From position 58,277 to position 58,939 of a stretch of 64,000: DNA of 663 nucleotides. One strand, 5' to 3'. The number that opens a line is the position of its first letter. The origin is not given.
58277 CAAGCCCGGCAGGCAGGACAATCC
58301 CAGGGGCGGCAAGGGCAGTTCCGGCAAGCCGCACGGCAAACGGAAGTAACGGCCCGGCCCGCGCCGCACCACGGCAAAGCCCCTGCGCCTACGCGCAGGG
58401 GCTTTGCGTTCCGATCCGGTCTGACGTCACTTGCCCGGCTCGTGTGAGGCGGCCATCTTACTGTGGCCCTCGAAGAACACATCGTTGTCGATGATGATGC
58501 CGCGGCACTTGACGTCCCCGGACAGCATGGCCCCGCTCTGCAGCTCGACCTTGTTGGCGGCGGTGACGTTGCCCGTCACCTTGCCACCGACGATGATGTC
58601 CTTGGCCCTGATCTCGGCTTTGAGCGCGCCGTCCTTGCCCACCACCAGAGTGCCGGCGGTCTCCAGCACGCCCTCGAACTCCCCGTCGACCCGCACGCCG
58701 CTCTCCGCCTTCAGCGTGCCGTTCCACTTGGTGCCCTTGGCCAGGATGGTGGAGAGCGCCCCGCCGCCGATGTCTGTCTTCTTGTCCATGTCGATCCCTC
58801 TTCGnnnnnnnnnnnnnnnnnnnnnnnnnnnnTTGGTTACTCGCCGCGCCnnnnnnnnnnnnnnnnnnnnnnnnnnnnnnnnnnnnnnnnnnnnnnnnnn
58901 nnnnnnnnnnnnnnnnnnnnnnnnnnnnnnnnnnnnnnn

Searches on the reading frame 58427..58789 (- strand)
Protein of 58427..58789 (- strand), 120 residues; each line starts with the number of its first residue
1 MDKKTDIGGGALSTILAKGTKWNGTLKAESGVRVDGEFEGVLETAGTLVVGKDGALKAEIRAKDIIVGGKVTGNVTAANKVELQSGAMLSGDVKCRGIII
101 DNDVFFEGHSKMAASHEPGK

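Call 3: search_protein_families(library=pfam, proteins=[window:58427-58789:-], max_evalue=0.01)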
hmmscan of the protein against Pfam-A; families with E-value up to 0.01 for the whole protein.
window:58427-58789:- (120 aa): 1 family
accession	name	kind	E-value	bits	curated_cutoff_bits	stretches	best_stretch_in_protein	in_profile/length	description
PF04519.19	Bactofilin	-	6.5e-26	90.9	27.9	1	14-110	1-97/98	Polymer-forming cytoskeletal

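Call 4: search_protein_families(library=ncbifam, proteins=[window:58427-58789:-], max_evalue=0.01)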
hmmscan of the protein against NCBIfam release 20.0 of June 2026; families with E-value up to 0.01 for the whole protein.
window:58427-58789:- (120 aa): 0 families
